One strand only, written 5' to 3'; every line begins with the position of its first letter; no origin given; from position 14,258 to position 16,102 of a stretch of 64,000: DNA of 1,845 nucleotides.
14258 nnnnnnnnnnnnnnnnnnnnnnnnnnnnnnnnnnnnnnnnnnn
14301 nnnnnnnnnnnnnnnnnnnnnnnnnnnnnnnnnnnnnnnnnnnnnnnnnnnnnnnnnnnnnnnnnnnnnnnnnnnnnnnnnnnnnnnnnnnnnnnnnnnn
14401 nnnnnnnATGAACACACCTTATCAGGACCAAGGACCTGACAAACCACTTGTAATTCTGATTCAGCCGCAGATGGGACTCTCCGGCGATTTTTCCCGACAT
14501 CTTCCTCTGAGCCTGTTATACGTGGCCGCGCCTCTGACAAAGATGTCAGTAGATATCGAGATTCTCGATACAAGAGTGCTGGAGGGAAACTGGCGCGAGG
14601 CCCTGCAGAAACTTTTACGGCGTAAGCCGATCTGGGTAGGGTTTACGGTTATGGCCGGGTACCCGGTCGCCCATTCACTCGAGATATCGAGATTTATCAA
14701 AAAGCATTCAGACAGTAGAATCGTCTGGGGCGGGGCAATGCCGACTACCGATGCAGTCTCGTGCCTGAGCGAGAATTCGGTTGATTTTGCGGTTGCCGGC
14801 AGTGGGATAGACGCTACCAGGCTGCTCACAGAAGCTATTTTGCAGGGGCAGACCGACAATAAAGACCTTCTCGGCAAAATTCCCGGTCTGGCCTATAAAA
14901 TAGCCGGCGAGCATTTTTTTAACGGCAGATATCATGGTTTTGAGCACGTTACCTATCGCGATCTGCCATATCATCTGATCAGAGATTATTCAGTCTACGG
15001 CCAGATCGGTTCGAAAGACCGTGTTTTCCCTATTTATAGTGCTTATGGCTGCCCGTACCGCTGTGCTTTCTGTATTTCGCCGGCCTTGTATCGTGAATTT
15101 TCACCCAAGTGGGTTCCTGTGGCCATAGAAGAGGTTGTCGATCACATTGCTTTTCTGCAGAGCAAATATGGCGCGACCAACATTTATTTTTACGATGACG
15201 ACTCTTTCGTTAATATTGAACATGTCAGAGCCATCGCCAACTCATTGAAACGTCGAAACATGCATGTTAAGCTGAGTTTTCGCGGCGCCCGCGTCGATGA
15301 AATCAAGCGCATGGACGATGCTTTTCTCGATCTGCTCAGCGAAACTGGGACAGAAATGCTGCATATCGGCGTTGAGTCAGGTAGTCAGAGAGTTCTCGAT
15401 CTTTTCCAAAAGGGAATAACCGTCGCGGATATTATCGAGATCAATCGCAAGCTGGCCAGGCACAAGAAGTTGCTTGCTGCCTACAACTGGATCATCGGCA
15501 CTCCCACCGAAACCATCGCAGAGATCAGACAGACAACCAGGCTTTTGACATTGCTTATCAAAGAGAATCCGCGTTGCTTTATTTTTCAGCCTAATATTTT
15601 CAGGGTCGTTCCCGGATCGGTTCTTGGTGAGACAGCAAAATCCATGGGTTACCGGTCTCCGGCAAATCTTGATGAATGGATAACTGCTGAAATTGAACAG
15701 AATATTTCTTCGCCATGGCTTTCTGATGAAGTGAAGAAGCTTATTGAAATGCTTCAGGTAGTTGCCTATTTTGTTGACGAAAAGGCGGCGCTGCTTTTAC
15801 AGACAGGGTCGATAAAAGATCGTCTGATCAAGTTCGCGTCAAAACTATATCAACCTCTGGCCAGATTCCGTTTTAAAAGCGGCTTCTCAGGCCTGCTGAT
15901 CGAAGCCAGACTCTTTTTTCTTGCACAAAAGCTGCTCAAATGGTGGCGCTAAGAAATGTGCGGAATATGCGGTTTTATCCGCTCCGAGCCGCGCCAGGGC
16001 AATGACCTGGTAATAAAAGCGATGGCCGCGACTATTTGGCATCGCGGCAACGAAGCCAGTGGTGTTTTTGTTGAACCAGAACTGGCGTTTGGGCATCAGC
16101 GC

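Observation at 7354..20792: Envelope glycan or protein-glycosylation cluster built around three paralogous GT-C-like membrane proteins and a TMTC-like GT-C/TPR protein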

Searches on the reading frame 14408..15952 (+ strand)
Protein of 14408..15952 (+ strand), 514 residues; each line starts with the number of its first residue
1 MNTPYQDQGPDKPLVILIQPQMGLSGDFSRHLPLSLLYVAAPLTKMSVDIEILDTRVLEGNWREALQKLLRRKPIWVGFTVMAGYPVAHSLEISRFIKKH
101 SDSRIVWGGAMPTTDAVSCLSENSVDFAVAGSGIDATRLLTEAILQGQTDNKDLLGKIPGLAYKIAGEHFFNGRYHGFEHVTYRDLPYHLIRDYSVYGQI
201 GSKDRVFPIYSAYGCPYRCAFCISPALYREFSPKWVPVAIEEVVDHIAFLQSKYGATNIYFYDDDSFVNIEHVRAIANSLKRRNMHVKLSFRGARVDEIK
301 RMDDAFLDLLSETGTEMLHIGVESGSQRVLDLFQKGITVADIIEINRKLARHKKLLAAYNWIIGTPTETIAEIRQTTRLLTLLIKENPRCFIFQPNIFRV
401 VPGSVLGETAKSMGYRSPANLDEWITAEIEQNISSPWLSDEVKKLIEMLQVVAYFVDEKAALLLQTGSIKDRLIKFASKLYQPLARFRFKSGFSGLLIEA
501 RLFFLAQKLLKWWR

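Call 3: search_protein_families(library=pfam, proteins=[window:14408-15952:+], max_evalue=0.01)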
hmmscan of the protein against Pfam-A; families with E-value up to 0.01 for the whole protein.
window:14408-15952:+ (514 aa): 2 families
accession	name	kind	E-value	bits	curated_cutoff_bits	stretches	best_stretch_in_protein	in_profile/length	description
PF04055.27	Radical_SAM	-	1.2e-18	68.3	29.5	1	212-380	4-166/166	Radical SAM superfamily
PF02310.24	B12-binding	-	7.3e-12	45.6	32.1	1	31-137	12-117/121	B12 binding domain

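Call 5: search_protein_families(library=ncbifam, proteins=[window:14408-15952:+], max_evalue=0.01)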
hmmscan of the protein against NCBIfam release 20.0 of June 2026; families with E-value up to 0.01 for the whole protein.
window:14408-15952:+ (514 aa): 25 families
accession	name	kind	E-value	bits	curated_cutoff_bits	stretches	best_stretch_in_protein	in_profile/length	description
TIGR02026.1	BchE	equivalog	7.5e-25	87.7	481.35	1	30-380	18-362/497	magnesium-protoporphyrin IX monomethyl ester anaerobic oxidative cyclase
TIGR04072.2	rSAM_ladder_B12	equivalog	3.5e-24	85.2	360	1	206-414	180-376/443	lipid biosynthesis B12-binding/radical SAM protein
TIGR04385.1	B12_rSAM_cofa1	equivalog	8.1e-21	74.7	450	1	29-383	16-364/438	B12 lower ligand biosynthesis radical SAM protein BzaD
NF038361.1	rSAM_Sden_1168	equivalog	7.2e-19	67.7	575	1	121-414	195-477/560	Sden_1168 family B12-binding radical SAM P-methyltransferase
TIGR03471.1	HpnJ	equivalog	8.5e-19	67.8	577.6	1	204-455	195-434/472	hopanoid biosynthesis associated radical SAM protein HpnJ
TIGR04367.1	HpnR_B12_rSAM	equivalog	1.2e-17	63.6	650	1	28-364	17-334/490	hopanoid C-3 methylase HpnR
TIGR04479.1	bcpD_PhpK_rSAM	subfamily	5.6e-17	61.3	600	1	35-381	74-407/504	PhpK family radical SAM P-methyltransferase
TIGR03975.1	rSAM_ocin_1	subfamily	1.2e-16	60.4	281.85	1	63-383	118-430/606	RiPP maturation radical SAM C-methyltransferase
NF050148.1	rSAM_ApyD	equivalog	1.6e-16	59.9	750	1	62-406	63-389/645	RiPP biosynthesis radical SAM protein ApyD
TIGR04014.1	B12_SAM_MJ_0865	equivalog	3.3e-16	59.1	360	1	92-385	56-338/434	methyl-coenzyme M reductase glutamine C-methyltransferase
TIGR04013.1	B12_SAM_MJ_1487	hypoth_equivalog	2.6e-15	56.2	251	1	95-392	61-342/382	TIGR04013 family B12-binding domain/radical SAM domain-containing protein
TIGR04428.1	B12_rSAM_trp_MT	equivalog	1.9e-12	46.4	500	2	209-378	219-393/558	tryptophan 2-C-methyltransferase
NF040542.1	rSAM_RCCLKC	equivalog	2e-10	40.4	450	1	86-349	61-317/423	arsinothricin biosynthesis radical SAM protein ArsL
NF040546.1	rSAM_CUAEP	equivalog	2.9e-10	39.4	500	1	211-375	176-333/468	CUAEP/CCAEP-tail radical SAM (seleno)protein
NF033070.1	rSAM_AprD4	equivalog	8e-10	38.2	500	1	196-381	187-364/456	AprD4 family radical SAM diol-dehydratase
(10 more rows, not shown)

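Call 34: search_solved_structures(query=window:14408-15952:+, max_evalue=0.001)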
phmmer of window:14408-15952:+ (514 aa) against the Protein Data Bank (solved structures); distinct sequences matched with E-value up to 0.001: 3.
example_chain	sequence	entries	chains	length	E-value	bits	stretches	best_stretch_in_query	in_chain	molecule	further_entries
9ccb_A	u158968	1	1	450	1.4e-11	47.3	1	102-413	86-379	Radical SAM core domain-containing protein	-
6wte_A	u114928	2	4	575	7.9e-06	28.3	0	209-375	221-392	B12-binding domain-containing protein | Tryptophan-C2-methyltransferase containing B12-binding domain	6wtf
6fd2_B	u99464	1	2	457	4.8e-05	25.7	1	178-411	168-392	Putative apramycin biosynthetic oxidoreductase 4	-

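Call 36: find_homologous_proteins(query=window:14408-15952:+, max_evalue=1e-20)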
Query window:14408-15952:+ (514 aa): 443 proteins with E <= 1e-20 among 8000 candidates; the best 120 are listed.
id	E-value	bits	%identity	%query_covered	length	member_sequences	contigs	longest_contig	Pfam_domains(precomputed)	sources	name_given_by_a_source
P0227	0.0e+0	1174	100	100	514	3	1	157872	PF04055.28,PF02310.25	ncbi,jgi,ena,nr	ncbi:MAG: hypothetical protein CVV42_06510 [Candidatus Riflebacteria bacterium HGW-Riflebacteria-2]|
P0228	0.0e+0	1068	90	100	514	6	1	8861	PF04055.28,PF02310.25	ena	-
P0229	0.0e+0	1024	87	100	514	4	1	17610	PF04055.28,PF02310.25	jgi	-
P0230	0.0e+0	1021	85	100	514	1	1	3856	PF04055.28,PF02310.25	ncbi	-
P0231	2.6e-290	982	82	100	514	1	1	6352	PF04055.28,PF02310.25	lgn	-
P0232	5.2e-268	908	77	100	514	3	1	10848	PF04055.28,PF02310.25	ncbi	-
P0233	6.6e-268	908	76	100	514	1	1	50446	PF04055.28,PF02310.25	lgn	-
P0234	6.9e-261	885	73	100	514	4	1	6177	PF04055.28,PF02310.25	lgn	-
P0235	1.5e-258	877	74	97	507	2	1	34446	PF04055.28,PF02310.25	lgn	-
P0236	6.7e-257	871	73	98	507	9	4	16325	PF04055.28,PF02310.25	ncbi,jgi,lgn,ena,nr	ncbi:MAG TPA: radical SAM protein [Candidatus Rifleibacterium sp.]|nr:radical SAM protein [Candidatu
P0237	9.1e-255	864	73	100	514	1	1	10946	PF04055.28,PF02310.25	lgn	-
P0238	1.6e-253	860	73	97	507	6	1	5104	PF04055.28,PF02310.25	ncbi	-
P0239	2.6e-253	860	71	100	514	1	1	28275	PF04055.28,PF02310.25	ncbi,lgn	-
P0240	1.1e-251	854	71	99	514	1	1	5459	PF04055.28,PF02310.25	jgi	-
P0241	6.0e-250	848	77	91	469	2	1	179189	PF04055.28,PF02310.25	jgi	-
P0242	1.8e-249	847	71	99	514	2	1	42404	PF04055.28,PF02310.25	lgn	-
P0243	3.4e-248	843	72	98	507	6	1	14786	PF04055.28,PF02310.25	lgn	-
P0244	3.1e-242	823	70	98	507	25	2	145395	PF04055.28,PF02310.25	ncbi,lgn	-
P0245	4.4e-241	819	69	100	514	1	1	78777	PF04055.28,PF02310.25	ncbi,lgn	-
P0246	6.6e-241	819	68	100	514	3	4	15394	PF04055.28,PF02310.25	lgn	-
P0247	1.2e-232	791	67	97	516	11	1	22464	PF04055.28,PF02310.25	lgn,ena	-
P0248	2.8e-227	774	63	100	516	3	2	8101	PF04055.28,PF13353.12,PF02310.25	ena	-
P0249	4.9e-227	773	63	100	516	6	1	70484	PF04055.28,PF02310.25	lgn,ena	-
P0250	1.3e-226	772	64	98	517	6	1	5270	PF04055.28,PF13353.12,PF02310.25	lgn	-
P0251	6.1e-225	766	62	100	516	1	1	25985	PF04055.28,PF02310.25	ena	-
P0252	1.6e-224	765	63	100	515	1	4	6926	PF04055.28,PF02310.25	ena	-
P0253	5.1e-208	710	58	100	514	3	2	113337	PF04055.28,PF13353.12,PF02310.25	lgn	-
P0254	1.8e-191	656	60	95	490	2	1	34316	PF04055.28,PF02310.25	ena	-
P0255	1.5e-185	636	56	96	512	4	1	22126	PF04055.28,PF02310.25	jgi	jgi:radical SAM superfamily enzyme YgiQ (UPF0313 family)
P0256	1.6e-185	636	56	97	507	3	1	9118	PF04055.28,PF02310.25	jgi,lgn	jgi:radical SAM superfamily enzyme YgiQ (UPF0313 family)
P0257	2.8e-185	635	76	71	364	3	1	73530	PF04055.28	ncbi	-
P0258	3.7e-182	625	53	99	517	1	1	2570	PF04055.28,PF02310.25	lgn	-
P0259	1.1e-177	610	53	95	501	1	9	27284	PF04055.28,PF13353.12,PF02310.25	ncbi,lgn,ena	-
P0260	1.0e-176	607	53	95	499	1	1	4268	PF04055.28,PF13353.12,PF02310.25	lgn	-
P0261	1.4e-176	606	55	95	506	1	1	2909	PF04055.28,PF02310.25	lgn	-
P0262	8.7e-175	601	53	96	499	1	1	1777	PF04055.28,PF13353.12,PF02310.25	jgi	jgi:anaerobic magnesium-protoporphyrin IX monomethyl ester cyclase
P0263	1.3e-174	600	53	96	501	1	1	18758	PF04055.28,PF13353.12,PF02310.25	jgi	jgi:radical SAM superfamily enzyme YgiQ (UPF0313 family)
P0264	5.9e-174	598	53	97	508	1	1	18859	PF04055.28,PF02310.25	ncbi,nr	ncbi:MAG: B12-binding domain-containing radical SAM protein [Candidatus Riflebacteria bacterium]|nr:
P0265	2.1e-172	593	53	95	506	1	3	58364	PF04055.28,PF13353.12,PF02310.25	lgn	-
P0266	5.8e-172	591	52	96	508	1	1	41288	PF04055.28,PF02310.25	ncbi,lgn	ncbi:MAG: radical SAM protein [Candidatus Ozemobacteraceae bacterium]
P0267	1.1e-169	584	51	98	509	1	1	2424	PF04055.28,PF02310.25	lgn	-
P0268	2.4e-167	576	51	95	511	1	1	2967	PF04055.28,PF02310.25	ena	-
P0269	2.0e-165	570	50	97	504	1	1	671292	PF04055.28,PF13353.12,PF02310.25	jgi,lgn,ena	-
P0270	2.3e-165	569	50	96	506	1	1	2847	PF04055.28,PF02310.25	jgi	jgi:radical SAM superfamily enzyme YgiQ (UPF0313 family)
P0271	2.3e-164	566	50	96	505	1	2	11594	PF04055.28,PF13353.12,PF02310.25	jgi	jgi:radical SAM superfamily enzyme YgiQ (UPF0313 family)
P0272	6.6e-164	565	51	94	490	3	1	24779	PF04055.28,PF02310.25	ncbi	-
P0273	2.2e-163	563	47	93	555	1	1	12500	PF04055.28,PF02310.25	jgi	-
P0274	3.3e-163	562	51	95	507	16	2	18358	PF04055.28,PF02310.25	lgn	-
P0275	7.8e-161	555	51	92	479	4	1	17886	PF04055.28,PF13353.12,PF02310.25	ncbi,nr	ncbi:MAG TPA: radical SAM protein, partial [Candidatus Eremiobacteraeota bacterium]|nr:radical SAM p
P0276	3.0e-159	549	49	96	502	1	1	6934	PF04055.28,PF02310.25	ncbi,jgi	-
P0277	8.3e-159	548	49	96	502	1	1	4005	PF04055.28,PF02310.25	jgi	-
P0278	1.6e-156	540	49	94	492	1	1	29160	PF04055.28,PF02310.25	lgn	-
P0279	1.4e-151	524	47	95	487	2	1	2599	PF04055.28,PF02310.25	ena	-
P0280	1.7e-151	524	48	97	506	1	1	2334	PF04055.28,PF02310.25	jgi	jgi:radical SAM superfamily enzyme YgiQ (UPF0313 family)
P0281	4.6e-150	519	48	95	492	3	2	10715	PF04055.28,PF02310.25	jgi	-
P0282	7.3e-150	518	48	94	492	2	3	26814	PF04055.28,PF02310.25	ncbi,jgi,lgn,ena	-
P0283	1.6e-145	504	46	97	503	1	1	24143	PF04055.28,PF02310.25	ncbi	ncbi:MAG: radical SAM protein [Pseudomonadota bacterium]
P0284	3.4e-145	503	45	96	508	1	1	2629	PF04055.28,PF02310.25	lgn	-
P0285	8.7e-141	488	46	95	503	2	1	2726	PF04055.28,PF02310.25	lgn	-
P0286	4.7e-138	479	44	95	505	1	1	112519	PF04055.28,PF13353.12,PF02310.25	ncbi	ncbi:MAG: radical SAM protein [Pseudomonadota bacterium]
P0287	9.0e-138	478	45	95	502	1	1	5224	PF04055.28,PF02310.25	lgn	-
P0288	2.9e-137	477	45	95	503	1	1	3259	PF04055.28,PF02310.25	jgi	jgi:radical SAM superfamily enzyme YgiQ (UPF0313 family)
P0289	6.8e-137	476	44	96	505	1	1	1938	PF04055.28,PF02310.25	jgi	jgi:radical SAM superfamily enzyme YgiQ (UPF0313 family)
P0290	1.0e-136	475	45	95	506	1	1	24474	PF04055.28,PF02310.25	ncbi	-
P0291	1.3e-136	475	45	95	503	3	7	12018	PF04055.28,PF02310.25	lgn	-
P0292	6.7e-136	472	44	96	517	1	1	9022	PF04055.28,PF02310.25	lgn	-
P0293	3.9e-135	470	45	96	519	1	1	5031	PF04055.28,PF02310.25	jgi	jgi:radical SAM superfamily enzyme YgiQ (UPF0313 family)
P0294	6.0e-135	469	43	97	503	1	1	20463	PF04055.28,PF02310.25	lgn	-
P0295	1.0e-133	465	44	95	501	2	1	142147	PF04055.28,PF02310.25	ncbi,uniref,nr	ncbi:B12-binding domain-containing radical SAM protein [Geomonas paludis]|uniref:Uncharacterized pro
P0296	1.2e-133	465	44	94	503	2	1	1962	PF04055.28,PF02310.25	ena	-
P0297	1.3e-133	465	45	95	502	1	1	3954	PF04055.28,PF02310.25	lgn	-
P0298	3.1e-133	463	44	96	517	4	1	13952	PF04055.28,PF02310.25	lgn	-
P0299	5.6e-133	463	42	96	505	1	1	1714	PF04055.28,PF02310.25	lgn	-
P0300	1.1e-132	462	44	95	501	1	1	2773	PF04055.28,PF02310.25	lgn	-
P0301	1.1e-132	462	44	96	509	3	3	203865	PF04055.28,PF02310.25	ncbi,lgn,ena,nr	ncbi:MAG: hypothetical protein FD176_270 [Rhodospirillaceae bacterium]|nr:MAG: hypothetical protein 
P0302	1.2e-132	462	42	96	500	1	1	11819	PF04055.28,PF02310.25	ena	-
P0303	6.4e-132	459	44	97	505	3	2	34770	PF04055.28,PF02310.25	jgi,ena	-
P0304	9.5e-132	459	43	96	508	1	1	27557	PF04055.28,PF02310.25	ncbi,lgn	-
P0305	1.2e-131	458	42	96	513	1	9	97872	PF04055.28,PF02310.25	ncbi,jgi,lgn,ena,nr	ncbi:MAG: hypothetical protein A2428_16325 [Bdellovibrionales bacterium RIFOXYC1_FULL_54_43]|nr:MAG:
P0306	1.3e-131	458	43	95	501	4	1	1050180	PF04055.28,PF02310.25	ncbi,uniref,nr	ncbi:B12-binding domain-containing radical SAM protein [Geomonas subterranea]|uniref:B12-binding dom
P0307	1.6e-131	458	44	98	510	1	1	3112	PF04055.28,PF02310.25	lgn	-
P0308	7.2e-131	456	43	98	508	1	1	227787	PF04055.28,PF02310.25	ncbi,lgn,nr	ncbi:MAG: radical SAM protein [Desulfuromonadaceae bacterium]|nr:radical SAM protein [Desulfuromonad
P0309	1.5e-130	455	43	96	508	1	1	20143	PF04055.28,PF02310.25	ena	-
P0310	2.0e-130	454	44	96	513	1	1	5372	PF04055.28,PF02310.25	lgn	-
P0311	4.2e-130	453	43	96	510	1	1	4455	PF04055.28,PF02310.25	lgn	-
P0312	4.5e-130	453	44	97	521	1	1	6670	PF04055.28,PF02310.25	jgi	-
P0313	4.5e-130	453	44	95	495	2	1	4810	PF04055.28,PF02310.25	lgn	-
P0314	6.2e-130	453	44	95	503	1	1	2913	PF04055.28,PF02310.25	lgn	-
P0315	2.0e-129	451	44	96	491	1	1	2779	PF04055.28,PF02310.25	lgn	-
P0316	2.8e-129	450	43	96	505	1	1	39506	PF04055.28,PF02310.25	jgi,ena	-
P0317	5.0e-129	450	42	96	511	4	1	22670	PF04055.28,PF02310.25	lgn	-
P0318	6.2e-129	449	43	96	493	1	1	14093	PF04055.28,PF02310.25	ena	-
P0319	6.6e-129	449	43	95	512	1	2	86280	PF04055.28,PF02310.25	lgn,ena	-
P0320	1.0e-128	449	44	95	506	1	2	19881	PF04055.28,PF02310.25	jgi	jgi:radical SAM superfamily enzyme YgiQ (UPF0313 family)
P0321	1.6e-128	448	43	97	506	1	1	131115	PF04055.28,PF02310.25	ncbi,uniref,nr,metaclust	ncbi:anaerobic magnesium-protoporphyrin IX monomethyl ester [oxidative] cyclase [Geobacter sp. OR-1]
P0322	4.6e-128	446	41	96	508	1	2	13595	PF04055.28,PF02310.25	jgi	-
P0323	4.7e-128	446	44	97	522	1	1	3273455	PF04055.28,PF02310.25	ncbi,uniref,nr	ncbi:B12-binding domain-containing radical SAM protein [Candidatus Magnetomonas plexicatena]|uniref:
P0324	4.8e-128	446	43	95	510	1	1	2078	PF04055.28,PF02310.25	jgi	jgi:radical SAM superfamily enzyme YgiQ (UPF0313 family)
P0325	1.1e-127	445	44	95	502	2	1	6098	PF04055.28,PF02310.25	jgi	-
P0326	2.7e-127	444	44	95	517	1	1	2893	PF04055.28,PF02310.25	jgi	jgi:anaerobic magnesium-protoporphyrin IX monomethyl ester cyclase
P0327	3.2e-127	444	41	96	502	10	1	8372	PF04055.28,PF02310.25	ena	-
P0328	4.1e-127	443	41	96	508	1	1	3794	PF04055.28,PF02310.25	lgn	-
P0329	8.7e-127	442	43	96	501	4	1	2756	PF04055.28,PF02310.25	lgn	-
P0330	1.0e-126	442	41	96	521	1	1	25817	PF04055.28,PF02310.25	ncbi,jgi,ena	jgi:radical SAM superfamily enzyme YgiQ (UPF0313 family)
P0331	1.2e-126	442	43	96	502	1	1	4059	PF04055.28,PF02310.25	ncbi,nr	ncbi:MAG: B12-binding domain-containing radical SAM protein [Geobacter sp.]|nr:B12-binding domain-co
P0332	2.1e-126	441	43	95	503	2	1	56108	PF04055.28,PF02310.25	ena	-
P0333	2.1e-126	441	40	95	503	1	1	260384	PF04055.28,PF02310.25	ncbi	ncbi:MAG: radical SAM protein [Candidatus Omnitrophota bacterium]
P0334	2.4e-126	441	43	96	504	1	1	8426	PF04055.28,PF02310.25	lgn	-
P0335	2.8e-126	441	43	96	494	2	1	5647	PF04055.28,PF02310.25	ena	-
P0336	3.0e-126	440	43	96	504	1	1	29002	PF04055.28,PF02310.25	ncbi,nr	ncbi:MAG: B12-binding domain-containing radical SAM protein [Magnetococcales bacterium]|nr:B12-bindi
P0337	3.1e-126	440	42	95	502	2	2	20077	PF04055.28,PF02310.25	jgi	-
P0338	3.2e-126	440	44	95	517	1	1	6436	PF04055.28,PF02310.25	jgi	jgi:radical SAM superfamily enzyme YgiQ (UPF0313 family)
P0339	4.7e-126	440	44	96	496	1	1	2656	PF04055.28,PF02310.25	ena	-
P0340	6.5e-126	439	42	97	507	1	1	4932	PF04055.28,PF02310.25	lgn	-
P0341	9.8e-126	439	44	95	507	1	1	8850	PF04055.28,PF02310.25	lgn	-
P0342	9.8e-126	439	42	94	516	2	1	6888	PF04055.28,PF02310.25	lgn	-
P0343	1.0e-125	439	43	95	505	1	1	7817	PF04055.28,PF02310.25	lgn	-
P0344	1.5e-125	438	42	97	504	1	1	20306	PF04055.28,PF02310.25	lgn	-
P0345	4.2e-125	437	43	96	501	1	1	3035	PF04055.28,PF02310.25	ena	-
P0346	6.7e-125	436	43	96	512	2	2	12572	PF04055.28,PF02310.25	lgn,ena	-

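Call 39: find_encoding_contigs(protein=P0306, flank=10000, max_places=1)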
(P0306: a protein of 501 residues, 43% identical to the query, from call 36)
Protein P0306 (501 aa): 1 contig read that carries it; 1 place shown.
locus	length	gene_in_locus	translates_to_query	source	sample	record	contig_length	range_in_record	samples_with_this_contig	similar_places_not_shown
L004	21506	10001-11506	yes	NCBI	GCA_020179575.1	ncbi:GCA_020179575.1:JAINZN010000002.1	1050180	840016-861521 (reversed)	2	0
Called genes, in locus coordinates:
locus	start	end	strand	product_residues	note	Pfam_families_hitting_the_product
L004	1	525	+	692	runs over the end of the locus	PF07603:Lcl_C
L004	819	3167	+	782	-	PF00535:Glycos_transf_2, PF10111:Glyco_tranf_2_2 (faint), PF13641:Glyco_tranf_2_3, PF00535:Glycos_transf_2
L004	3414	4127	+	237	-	PF02348:CTP_transf_3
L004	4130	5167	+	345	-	PF03102:NeuB, PF08666:SAF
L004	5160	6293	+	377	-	PF02350:Epimerase_2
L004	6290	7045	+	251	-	PF00977:His_biosynth, PF01207:Dus (faint), PF03060:NMO (faint), PF05690:ThiG (faint), PF01180:DHO_dh (faint)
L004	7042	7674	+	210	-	PF00117:GATase, PF01174:SNO (weak)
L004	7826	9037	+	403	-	-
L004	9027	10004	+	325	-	PF05724:TPMT (weak), PF01209:Ubie_methyltran (weak), PF13489:Methyltransf_23, PF13679:Methyltransf_32 (weak), PF08241:Methyltransf_11, PF08242:Methyltransf_12, PF13649:Methyltransf_25, PF13847:Methyltransf_31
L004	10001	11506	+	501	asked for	PF02310:B12-binding, PF04055:Radical_SAM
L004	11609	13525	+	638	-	PF13522:GATase_6, PF13537:GATase_7, PF00733:Asn_synthase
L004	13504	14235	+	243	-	PF13489:Methyltransf_23, PF13847:Methyltransf_31, PF08241:Methyltransf_11, PF08242:Methyltransf_12, PF13649:Methyltransf_25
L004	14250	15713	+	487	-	PF02310:B12-binding, PF04055:Radical_SAM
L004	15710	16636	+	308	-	PF00535:Glycos_transf_2, PF13641:Glyco_tranf_2_3 (weak)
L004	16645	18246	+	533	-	-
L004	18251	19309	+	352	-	PF01973:MptE-like (weak)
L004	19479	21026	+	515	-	PF00501:AMP-binding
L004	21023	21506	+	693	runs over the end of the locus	PF13472:Lipase_GDSL_2 (weak), PF00535:Glycos_transf_2, PF10111:Glyco_tranf_2_2, PF13641:Glyco_tranf_2_3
